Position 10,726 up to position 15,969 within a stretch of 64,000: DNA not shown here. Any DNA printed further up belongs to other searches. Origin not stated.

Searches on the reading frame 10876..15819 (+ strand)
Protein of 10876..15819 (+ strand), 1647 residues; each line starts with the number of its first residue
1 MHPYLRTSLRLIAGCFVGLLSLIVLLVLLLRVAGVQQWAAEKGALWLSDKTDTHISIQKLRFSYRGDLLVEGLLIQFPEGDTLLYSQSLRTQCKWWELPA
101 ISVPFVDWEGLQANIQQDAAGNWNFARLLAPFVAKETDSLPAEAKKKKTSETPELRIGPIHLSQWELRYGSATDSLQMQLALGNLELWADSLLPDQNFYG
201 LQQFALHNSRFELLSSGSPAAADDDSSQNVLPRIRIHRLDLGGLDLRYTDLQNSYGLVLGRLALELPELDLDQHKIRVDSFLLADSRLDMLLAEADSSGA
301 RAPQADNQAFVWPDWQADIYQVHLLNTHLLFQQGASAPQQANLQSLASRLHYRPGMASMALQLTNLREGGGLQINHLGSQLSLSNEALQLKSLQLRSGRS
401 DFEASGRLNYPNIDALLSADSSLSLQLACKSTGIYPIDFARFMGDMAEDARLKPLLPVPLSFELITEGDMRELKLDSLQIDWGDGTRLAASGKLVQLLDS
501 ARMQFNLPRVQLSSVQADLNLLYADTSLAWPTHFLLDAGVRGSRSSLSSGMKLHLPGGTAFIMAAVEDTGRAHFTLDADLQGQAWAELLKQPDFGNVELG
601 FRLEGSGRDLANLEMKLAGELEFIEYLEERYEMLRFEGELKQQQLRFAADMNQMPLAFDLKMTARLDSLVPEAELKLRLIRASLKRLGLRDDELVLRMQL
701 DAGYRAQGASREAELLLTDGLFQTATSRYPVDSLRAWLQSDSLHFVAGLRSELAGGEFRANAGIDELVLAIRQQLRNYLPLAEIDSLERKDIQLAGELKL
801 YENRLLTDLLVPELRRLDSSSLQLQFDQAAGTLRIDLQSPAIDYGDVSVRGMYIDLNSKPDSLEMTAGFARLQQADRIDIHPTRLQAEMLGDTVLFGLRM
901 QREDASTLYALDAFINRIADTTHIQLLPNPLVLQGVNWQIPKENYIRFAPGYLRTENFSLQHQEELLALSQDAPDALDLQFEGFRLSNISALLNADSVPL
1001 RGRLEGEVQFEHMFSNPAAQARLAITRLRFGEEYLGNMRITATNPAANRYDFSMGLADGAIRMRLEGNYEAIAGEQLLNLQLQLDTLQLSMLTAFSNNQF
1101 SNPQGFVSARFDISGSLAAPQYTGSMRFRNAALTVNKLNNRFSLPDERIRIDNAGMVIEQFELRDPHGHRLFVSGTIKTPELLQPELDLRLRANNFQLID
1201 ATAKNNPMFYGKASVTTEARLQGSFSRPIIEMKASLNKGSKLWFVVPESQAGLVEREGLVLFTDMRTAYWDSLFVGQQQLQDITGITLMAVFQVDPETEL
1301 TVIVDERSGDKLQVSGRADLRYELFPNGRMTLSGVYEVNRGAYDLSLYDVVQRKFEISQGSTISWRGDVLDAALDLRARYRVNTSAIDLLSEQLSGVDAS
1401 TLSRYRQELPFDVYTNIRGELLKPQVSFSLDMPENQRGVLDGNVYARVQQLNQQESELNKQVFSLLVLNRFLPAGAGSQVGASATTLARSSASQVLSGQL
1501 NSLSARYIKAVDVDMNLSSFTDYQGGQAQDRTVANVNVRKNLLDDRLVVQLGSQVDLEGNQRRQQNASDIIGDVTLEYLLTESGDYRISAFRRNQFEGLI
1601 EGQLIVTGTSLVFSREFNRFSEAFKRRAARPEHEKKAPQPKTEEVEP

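Call 29: search_protein_families(library=pfam, proteins=[window:10876-15819:+], max_evalue=0.01)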
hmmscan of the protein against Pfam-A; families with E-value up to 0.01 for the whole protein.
window:10876-15819:+ (1647 aa): 2 families
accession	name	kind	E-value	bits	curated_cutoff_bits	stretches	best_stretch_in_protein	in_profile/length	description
PF04357.19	TamB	-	8.3e-59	200.2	22.4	1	1161-1601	3-370/381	TamB, inner membrane protein subunit of TAM complex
PF05359.17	DUF748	-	3.3e-12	45.7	50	1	18-187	20-184/1037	Domain of Unknown Function (DUF748)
